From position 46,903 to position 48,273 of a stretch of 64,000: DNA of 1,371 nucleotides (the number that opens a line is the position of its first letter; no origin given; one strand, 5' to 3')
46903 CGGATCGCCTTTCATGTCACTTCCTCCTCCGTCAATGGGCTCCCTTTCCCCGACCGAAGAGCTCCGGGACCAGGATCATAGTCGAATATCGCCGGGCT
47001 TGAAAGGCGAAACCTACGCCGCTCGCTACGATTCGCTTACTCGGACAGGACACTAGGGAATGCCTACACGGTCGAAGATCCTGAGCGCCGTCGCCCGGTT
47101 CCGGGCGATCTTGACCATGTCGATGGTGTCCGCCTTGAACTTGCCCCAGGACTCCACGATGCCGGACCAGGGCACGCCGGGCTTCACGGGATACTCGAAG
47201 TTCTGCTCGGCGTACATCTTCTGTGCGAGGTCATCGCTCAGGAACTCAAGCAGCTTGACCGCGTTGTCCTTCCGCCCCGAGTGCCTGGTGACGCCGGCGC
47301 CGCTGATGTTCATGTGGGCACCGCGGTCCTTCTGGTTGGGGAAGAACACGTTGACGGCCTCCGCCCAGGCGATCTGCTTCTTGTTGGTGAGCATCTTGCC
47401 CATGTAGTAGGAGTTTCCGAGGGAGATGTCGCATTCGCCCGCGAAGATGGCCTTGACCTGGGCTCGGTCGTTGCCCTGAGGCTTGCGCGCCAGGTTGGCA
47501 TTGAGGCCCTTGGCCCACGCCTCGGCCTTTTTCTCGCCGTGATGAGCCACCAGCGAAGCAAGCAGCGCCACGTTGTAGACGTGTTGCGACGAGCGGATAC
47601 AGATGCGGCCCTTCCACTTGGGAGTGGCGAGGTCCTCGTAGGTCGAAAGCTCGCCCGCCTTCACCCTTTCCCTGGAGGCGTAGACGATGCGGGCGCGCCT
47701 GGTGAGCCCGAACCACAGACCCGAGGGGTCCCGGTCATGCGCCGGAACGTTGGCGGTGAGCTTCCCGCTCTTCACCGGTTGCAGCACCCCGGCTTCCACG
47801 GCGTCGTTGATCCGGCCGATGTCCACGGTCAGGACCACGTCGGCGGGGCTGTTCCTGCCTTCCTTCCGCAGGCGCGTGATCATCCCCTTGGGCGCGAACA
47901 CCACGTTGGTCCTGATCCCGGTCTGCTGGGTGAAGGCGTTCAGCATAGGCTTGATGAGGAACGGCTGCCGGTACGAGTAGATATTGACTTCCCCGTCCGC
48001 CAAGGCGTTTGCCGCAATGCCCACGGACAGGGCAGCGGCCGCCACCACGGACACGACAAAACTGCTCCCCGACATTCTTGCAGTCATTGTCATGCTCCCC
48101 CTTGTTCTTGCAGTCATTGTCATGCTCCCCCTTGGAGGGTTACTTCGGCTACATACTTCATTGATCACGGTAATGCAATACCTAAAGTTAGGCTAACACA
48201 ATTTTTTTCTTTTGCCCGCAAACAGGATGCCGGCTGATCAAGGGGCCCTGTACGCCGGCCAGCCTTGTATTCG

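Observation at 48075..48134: Exact 30-bp tandem duplication at the 5' end of the Fe3+ SBP gene, in frame, duplicating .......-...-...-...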

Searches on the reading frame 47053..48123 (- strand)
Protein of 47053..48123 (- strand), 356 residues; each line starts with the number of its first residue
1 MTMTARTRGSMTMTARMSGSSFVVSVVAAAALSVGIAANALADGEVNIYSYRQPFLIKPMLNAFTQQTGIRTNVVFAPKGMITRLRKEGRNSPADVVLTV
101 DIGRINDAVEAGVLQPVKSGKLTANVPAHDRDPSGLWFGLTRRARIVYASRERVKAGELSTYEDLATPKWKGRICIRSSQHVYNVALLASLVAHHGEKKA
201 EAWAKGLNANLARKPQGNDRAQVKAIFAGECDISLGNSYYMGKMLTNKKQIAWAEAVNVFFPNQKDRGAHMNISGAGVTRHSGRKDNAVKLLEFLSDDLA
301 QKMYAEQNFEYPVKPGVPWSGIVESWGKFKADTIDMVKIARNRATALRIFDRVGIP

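Call 9: search_protein_families(library=pfam, proteins=[window:47053-48123:-])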
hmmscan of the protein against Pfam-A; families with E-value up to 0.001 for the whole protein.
window:47053-48123:- (356 aa): 4 families
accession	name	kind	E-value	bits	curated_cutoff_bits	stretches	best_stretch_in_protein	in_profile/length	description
PF13343.11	SBP_bac_6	-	4.4e-17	62.8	24.6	1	92-313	2-219/245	Bacterial extracellular solute-binding protein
PF13416.11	SBP_bac_8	-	4.6e-12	46.7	27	1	60-330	2-278/279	Bacterial extracellular solute-binding protein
PF01547.30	SBP_bac_1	-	2.6e-10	41.2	26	1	55-300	9-305/307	Bacterial extracellular solute-binding protein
PF13531.11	SBP_bac_11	-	2.9e-10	40.8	25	1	56-307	12-224/227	Bacterial extracellular solute-binding protein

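Call 10: search_protein_families(library=ncbifam, proteins=[window:47053-48123:-])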
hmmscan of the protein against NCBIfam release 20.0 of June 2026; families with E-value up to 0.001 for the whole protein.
window:47053-48123:- (356 aa): 6 families
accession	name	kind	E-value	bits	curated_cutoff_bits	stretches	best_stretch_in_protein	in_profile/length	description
NF011620.1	PRK15046.1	equivalog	5.3e-20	71.4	310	1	24-321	6-298/334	2-aminoethylphosphonate ABC transporter substrate-binding protein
TIGR03227.1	PhnS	equivalog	1.1e-16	60.7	395.3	1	13-321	3-308/360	2-aminoethylphosphonate ABC transporter substrate-binding protein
TIGR03261.1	phnS2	equivalog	9.4e-14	51.2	392.75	1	29-317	7-291/334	putative 2-aminoethylphosphonate ABC transporter substrate-binding protein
TIGR01254.1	sfuA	subfamily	4.9e-10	39.2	93.4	1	79-314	44-269/306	thiamine ABC transporter substrate-binding protein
TIGR01276.1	thiB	equivalog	0.00016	21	317.15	1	70-313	49-280/324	thiamine ABC transporter substrate binding subunit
NF007048.0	PRK09501.1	equivalog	0.00065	18.7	582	0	25-187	7-177/348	spermidine/putrescine ABC transporter substrate-binding protein PotD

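Call 11: find_homologous_proteins(query=window:47053-48123:-)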
Query window:47053-48123:- (356 aa): 8000 proteins with E <= 0.001 among 8000 candidates; the best 120 are listed.
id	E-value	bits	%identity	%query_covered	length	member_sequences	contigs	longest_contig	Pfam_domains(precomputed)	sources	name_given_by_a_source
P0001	1.8e-226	769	100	97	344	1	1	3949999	PF13531.12,PF13416.12,PF13343.12,PF01547.31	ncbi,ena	-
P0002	3.8e-207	705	91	97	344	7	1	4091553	PF13531.12,PF13416.12,PF13343.12,PF01547.31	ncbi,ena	-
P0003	5.3e-201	685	88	97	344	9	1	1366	PF13531.12,PF13416.12,PF13343.12,PF01547.31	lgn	-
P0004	1.8e-200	683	87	97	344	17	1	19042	PF13531.12,PF13416.12,PF13343.12,PF01547.31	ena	-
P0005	1.3e-199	681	86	97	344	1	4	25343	PF13531.12,PF13416.12,PF13343.12,PF01547.31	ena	-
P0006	7.0e-199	678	87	97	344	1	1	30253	PF13531.12,PF13416.12,PF13343.12,PF01547.31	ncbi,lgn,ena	-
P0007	2.0e-197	673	85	97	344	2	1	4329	PF13531.12,PF13416.12,PF13343.12,PF01547.31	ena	-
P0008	3.7e-197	673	86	97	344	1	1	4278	PF13531.12,PF13416.12,PF13343.12,PF01547.31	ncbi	-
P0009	1.3e-196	671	85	97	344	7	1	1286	PF13531.12,PF13416.12,PF13343.12,PF01547.31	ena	-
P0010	2.7e-196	670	85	97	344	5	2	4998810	PF13531.12,PF13416.12,PF13343.12,PF01547.31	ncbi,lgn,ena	-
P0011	5.3e-196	669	85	97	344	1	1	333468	PF13531.12,PF13416.12,PF13343.12,PF01547.31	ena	-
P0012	6.9e-196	668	85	97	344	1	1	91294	PF13531.12,PF13416.12,PF13343.12,PF01547.31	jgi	-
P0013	7.4e-196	668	86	94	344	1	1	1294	PF13531.12,PF13416.12,PF13343.12,PF01547.31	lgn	-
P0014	7.4e-195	665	84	97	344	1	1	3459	PF13531.12,PF13416.12,PF13343.12,PF01547.31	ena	-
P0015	9.3e-195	665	85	97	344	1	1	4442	PF13531.12,PF13416.12,PF13343.12,PF01547.31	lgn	-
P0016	1.1e-194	664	85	97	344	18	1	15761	PF13531.12,PF13416.12,PF13343.12,PF01547.31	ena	-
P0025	9.2e-192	655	83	96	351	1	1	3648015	PF13531.12,PF13416.12,PF13343.12,PF01547.31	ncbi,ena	-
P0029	4.6e-190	649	83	97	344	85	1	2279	PF13531.12,PF13416.12,PF13343.12,PF01547.31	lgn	-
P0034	1.1e-187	641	84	93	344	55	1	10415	PF13531.12,PF13416.12,PF13343.12,PF01547.31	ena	-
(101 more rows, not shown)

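Call 12: find_related_loci(query=window:47053-48123:-, collection=genome_contigs, flank=10000)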
Query window:47053-48123:- (356 aa) in genome_contigs; peptide patterns used: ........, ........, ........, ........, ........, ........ (x = any residue, [..] = any of these).
485 stretches matched a pattern; 382 encode a relative of the query (tblastn E <= 1e-3); the best 80 are kept; 80 distinct loci.
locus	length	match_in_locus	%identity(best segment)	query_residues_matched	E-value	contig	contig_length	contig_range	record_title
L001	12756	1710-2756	87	8-356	0e+0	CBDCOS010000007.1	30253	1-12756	MAG: uncultured Candidatus Binatia bacterium isolate b8bb52a1-eb1f-432d-8f15-544989f8edd8 genome assembly, contig: conti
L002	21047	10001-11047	84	8-356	0e+0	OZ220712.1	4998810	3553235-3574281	MAG: Thermodesulfobacteriota bacterium isolate 564989d4-0a31-48dd-8468-51938819ad86 genome assembly, chromosome: 1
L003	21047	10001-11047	84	8-356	0e+0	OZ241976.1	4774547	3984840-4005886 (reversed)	MAG: uncultured Candidatus Binatia bacterium isolate 2be43a5b-f59f-4a3e-ac31-0248d4889e07 genome assembly, chromosome: 1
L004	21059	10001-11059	83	4-356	0e+0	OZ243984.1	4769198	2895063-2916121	MAG: uncultured Candidatus Binatia bacterium isolate 31174faa-af5d-46df-8d7f-4a8f69c76524 genome assembly, chromosome: 1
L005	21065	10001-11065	83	2-356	0e+0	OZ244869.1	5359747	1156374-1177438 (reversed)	MAG: uncultured Candidatus Binatia bacterium isolate 4a3a7036-e571-4a1a-a60d-b403d30aaf4e genome assembly, chromosome: 1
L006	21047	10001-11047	83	8-356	0e+0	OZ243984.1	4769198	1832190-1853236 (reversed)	MAG: uncultured Candidatus Binatia bacterium isolate 31174faa-af5d-46df-8d7f-4a8f69c76524 genome assembly, chromosome: 1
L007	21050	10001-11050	82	7-356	0e+0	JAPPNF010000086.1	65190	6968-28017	MAG: Deltaproteobacteria bacterium isolate RHO3_bin_65 NODE_1020_length_65190_cov_205.749858, whole genome shotgun seque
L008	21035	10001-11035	84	12-356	0e+0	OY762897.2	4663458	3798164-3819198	MAG: Candidatus Binatia bacterium isolate 08c4157d-86a7-49cc-8b26-f3076a3ae996 genome assembly, chromosome: 1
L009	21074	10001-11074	82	2-356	0e+0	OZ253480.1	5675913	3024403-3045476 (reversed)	MAG: uncultured Candidatus Binatia bacterium isolate 01c1d691-c9b9-4499-9944-1e5a173e9d55 genome assembly, chromosome: 1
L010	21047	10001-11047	91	8-356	0e+0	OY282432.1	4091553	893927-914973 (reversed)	MAG: uncultured Candidatus Binatia bacterium isolate 81991fb1-66cf-4eb3-b653-309a223604dd genome assembly, chromosome: 1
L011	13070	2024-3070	82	8-356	0e+0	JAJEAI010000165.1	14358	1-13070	MAG: Candidatus Binatia bacterium isolate jk18x7bins.45 k141_2535, whole genome shotgun sequence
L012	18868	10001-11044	82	9-356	0e+0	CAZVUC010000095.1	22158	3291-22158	MAG TPA_asm: uncultured Syntrophobacterales bacterium isolate SRP338948_co1_39 genome assembly, contig: k141_283513, who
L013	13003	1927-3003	79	1-356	0e+0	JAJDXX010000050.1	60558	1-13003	MAG: Candidatus Binatia bacterium isolate jk18x27bins.63 k141_155259, whole genome shotgun sequence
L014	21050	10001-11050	82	7-356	0e+0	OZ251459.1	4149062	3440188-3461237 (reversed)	MAG: uncultured Candidatus Binatia bacterium isolate da1d9dc7-a60c-4903-b102-0a77710175cf genome assembly, chromosome: 1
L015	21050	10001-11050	81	7-356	0e+0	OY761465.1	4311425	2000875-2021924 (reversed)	MAG: Candidatus Binatia bacterium isolate d3e24e22-6b5b-4867-8422-75782eed2520 genome assembly, chromosome: 1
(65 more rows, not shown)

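Call 27: find_encoding_contigs(protein=P0001, flank=3000, max_places=6)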
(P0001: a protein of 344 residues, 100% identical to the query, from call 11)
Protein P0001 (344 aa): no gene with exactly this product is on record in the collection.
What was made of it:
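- The exact protein was not found on any other contig (call 27).
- Tried and rejected: The exact protein is not on record on any other contig (call 27).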

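Call 28: list_cluster_members(proteins=[P0001, P0002, P0003, P0004, P0009, P0016, P0029, P0034, P0025, P0010])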
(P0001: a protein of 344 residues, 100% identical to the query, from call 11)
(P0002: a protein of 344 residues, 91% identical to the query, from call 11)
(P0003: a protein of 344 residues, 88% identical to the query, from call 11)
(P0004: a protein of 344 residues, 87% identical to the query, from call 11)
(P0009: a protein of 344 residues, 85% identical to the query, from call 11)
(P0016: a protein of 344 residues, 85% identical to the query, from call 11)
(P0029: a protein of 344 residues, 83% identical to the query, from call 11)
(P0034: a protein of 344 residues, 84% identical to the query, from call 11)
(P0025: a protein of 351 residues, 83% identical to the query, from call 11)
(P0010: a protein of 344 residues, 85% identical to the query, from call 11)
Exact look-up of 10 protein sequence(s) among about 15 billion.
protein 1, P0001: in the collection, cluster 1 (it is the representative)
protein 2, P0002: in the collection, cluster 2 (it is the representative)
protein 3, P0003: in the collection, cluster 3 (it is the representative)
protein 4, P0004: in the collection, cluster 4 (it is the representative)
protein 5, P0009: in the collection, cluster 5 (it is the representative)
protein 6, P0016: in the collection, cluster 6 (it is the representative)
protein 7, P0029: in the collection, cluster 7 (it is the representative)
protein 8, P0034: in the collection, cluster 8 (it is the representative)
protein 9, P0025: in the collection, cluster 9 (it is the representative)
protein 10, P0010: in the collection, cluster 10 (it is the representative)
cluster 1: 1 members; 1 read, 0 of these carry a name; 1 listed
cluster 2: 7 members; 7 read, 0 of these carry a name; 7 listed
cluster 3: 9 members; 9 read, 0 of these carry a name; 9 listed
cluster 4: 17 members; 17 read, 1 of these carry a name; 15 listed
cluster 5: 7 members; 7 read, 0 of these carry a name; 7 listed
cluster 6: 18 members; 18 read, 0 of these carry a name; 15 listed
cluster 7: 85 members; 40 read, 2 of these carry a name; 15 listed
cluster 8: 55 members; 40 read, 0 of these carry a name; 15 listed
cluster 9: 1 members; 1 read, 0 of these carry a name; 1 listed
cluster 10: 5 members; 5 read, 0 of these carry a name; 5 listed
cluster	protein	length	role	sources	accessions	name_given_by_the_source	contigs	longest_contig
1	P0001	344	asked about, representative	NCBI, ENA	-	-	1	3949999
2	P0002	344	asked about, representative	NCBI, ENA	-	-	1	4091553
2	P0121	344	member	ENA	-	-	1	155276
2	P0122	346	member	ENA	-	-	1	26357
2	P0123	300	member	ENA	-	-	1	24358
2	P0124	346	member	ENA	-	-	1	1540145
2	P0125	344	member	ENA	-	-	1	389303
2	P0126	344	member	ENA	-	-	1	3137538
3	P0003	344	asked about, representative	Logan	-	-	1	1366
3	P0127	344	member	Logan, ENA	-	-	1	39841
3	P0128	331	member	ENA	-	-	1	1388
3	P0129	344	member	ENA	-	-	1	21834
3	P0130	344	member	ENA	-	-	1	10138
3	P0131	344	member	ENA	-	-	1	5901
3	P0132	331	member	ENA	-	-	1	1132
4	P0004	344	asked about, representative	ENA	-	-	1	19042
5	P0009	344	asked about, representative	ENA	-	-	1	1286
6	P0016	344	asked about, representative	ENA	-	-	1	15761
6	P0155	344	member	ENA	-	-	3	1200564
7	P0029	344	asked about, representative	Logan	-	-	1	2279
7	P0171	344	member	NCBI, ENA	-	-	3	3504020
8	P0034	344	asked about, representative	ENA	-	-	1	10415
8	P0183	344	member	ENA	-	-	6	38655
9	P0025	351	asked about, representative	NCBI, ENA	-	-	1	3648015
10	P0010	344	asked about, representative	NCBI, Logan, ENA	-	-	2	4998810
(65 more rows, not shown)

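Call 32: find_related_loci(query=window:47053-48087:-, collection=metagenome_contigs, flank=6000)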
Query window:47053-48087:- (344 aa) in metagenome_contigs; peptide patterns used: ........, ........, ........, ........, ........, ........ (x = any residue, [..] = any of these).
345 stretches matched a pattern; 259 encode a relative of the query (tblastn E <= 1e-3); the best 80 are kept; 80 distinct loci.
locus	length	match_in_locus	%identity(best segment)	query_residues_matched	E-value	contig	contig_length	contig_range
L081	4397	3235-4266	83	1-344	0e+0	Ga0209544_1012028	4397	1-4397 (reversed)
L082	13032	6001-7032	82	1-344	0e+0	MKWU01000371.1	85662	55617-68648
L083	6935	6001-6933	83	1-311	8e-179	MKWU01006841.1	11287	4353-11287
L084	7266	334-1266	65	34-341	9e-139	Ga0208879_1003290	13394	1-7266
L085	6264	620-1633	60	14-341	7e-138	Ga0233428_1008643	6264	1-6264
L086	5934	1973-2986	60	14-341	5e-138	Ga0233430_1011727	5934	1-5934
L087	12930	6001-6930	59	33-342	1e-134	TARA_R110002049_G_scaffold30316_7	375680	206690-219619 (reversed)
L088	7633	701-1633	61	33-341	1e-132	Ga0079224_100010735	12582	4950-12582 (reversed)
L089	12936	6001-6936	58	32-343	3e-132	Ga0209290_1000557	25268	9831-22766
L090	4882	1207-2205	58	11-343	3e-132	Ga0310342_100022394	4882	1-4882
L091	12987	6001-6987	55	10-343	1e-130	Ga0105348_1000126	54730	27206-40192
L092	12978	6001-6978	58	20-342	1e-130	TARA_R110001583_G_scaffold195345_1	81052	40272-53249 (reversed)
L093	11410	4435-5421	55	10-343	3e-129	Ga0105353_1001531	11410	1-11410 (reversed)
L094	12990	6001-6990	56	9-341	4e-128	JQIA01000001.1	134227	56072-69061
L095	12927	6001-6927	58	33-341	2e-127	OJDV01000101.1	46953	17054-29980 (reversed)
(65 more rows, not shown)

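Call 36: find_encoding_contigs(protein=P0025, flank=8000, max_places=3)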
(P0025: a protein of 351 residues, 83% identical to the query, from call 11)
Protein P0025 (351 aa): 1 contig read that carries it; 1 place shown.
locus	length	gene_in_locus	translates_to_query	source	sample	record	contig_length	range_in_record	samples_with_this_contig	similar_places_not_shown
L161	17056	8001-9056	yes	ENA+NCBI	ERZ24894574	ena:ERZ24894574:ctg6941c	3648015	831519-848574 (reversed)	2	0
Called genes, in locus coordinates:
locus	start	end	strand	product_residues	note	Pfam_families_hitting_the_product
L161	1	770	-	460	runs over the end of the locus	PF04442:CtaG_Cox11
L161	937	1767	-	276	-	PF00950:ABC-3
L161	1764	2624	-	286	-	PF00005:ABC_tran, PF02463:SMC_N (faint), PF13304:AAA_21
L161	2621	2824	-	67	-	-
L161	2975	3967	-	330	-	PF01297:ZnuA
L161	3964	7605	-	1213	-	PF00664:ABC_membrane, PF00005:ABC_tran, PF00270:DEAD (faint), PF09818:ABC_ATPase (faint), PF13401:AAA_22 (faint), PF00664:ABC_membrane, PF00005:ABC_tran, PF02463:SMC_N (weak), +2 more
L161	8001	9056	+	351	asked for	PF01547:SBP_bac_1, PF13531:SBP_bac_11, PF13416:SBP_bac_8, PF13343:SBP_bac_6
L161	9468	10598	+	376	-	PF01032:FecCD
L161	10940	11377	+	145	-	-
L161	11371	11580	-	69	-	-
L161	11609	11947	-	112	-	-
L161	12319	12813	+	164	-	PF00210:Ferritin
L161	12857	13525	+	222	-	PF01325:Fe_dep_repress, PF01047:MarR (faint), PF02742:Fe_dep_repr_C, PF04023:FeoA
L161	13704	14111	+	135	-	-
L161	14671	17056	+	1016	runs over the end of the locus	PF04851:ResIII, PF19778:RE_endonuc (weak)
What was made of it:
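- On FbpA/FutA-type periplasmic ferric-iron-binding protein (ABC-transporter SBP): L161 has a FecCD gene next to it (call 36).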

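Call 42: find_encoding_contigs(protein=P0126, flank=4000, max_places=4)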
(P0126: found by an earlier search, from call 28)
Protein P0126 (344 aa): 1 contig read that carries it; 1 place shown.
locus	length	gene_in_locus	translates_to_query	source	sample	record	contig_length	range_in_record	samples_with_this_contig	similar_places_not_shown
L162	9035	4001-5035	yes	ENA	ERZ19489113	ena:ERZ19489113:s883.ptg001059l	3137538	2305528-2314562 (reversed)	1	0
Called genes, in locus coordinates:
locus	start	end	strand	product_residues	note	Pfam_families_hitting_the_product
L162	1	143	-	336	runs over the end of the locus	PF01297:ZnuA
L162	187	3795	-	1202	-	PF00664:ABC_membrane, PF00005:ABC_tran, PF02463:SMC_N (faint), PF06414:Zeta_toxin (faint), PF09818:ABC_ATPase (faint), PF13401:AAA_22 (faint), PF00664:ABC_membrane, PF00005:ABC_tran, +1 more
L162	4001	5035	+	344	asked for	PF01547:SBP_bac_1, PF13531:SBP_bac_11, PF13416:SBP_bac_8, PF13343:SBP_bac_6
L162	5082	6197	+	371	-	-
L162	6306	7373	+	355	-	PF01297:ZnuA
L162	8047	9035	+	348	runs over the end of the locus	PF01297:ZnuA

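Call 43: find_encoding_contigs(protein=P0124, flank=4000, max_places=4)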
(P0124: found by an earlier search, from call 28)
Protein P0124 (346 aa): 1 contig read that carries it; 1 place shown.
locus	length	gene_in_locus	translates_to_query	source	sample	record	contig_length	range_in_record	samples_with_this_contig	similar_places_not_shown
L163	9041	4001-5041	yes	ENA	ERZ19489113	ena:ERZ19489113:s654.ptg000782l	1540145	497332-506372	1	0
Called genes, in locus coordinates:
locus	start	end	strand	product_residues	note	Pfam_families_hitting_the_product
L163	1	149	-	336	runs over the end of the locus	PF01297:ZnuA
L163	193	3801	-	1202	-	PF00664:ABC_membrane, PF00005:ABC_tran, PF06414:Zeta_toxin (faint), PF09818:ABC_ATPase (faint), PF13401:AAA_22 (faint), PF00664:ABC_membrane, PF00005:ABC_tran, PF02463:SMC_N (weak), +1 more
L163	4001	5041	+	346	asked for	PF01547:SBP_bac_1, PF13531:SBP_bac_11, PF13416:SBP_bac_8, PF13343:SBP_bac_6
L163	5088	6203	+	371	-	-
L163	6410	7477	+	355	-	PF01297:ZnuA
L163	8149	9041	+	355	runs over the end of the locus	PF01297:ZnuA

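Call 44: find_encoding_contigs(protein=P0125, flank=4000, max_places=4)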
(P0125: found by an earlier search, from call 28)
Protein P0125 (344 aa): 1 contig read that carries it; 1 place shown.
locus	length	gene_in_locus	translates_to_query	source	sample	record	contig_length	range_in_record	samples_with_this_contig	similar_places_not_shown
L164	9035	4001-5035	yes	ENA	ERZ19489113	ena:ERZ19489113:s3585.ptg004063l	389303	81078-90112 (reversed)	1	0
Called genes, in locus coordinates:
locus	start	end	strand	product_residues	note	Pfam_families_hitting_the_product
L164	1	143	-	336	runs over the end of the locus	PF01297:ZnuA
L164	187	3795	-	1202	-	PF00664:ABC_membrane, PF00005:ABC_tran, PF06414:Zeta_toxin (faint), PF09818:ABC_ATPase (faint), PF13401:AAA_22 (faint), PF00664:ABC_membrane, PF00005:ABC_tran, PF02463:SMC_N (weak), +1 more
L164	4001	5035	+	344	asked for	PF01547:SBP_bac_1, PF13531:SBP_bac_11, PF13416:SBP_bac_8, PF13343:SBP_bac_6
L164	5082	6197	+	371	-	-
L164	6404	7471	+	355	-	PF01297:ZnuA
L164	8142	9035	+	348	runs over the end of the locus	PF01297:ZnuA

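Call 45: find_encoding_contigs(protein=P0121, flank=4000, max_places=4)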
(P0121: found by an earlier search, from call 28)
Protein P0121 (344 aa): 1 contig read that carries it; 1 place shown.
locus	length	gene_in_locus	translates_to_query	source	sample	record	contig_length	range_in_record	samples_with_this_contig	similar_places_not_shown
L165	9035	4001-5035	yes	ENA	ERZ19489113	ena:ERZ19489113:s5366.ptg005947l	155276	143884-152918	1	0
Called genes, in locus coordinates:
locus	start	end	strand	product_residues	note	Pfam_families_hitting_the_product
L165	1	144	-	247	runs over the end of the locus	PF01297:ZnuA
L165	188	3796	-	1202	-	PF00664:ABC_membrane, PF13191:AAA_16 (faint), PF00005:ABC_tran, PF09818:ABC_ATPase (faint), PF13401:AAA_22 (faint), PF00664:ABC_membrane, PF00005:ABC_tran, PF02463:SMC_N (weak), +1 more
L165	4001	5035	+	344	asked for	PF01547:SBP_bac_1, PF13531:SBP_bac_11, PF13416:SBP_bac_8, PF13343:SBP_bac_6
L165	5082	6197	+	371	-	-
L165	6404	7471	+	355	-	PF01297:ZnuA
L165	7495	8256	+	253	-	PF00005:ABC_tran, PF02463:SMC_N (faint), PF13304:AAA_21 (weak)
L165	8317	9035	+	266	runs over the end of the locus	PF00950:ABC-3, PF01032:FecCD (faint)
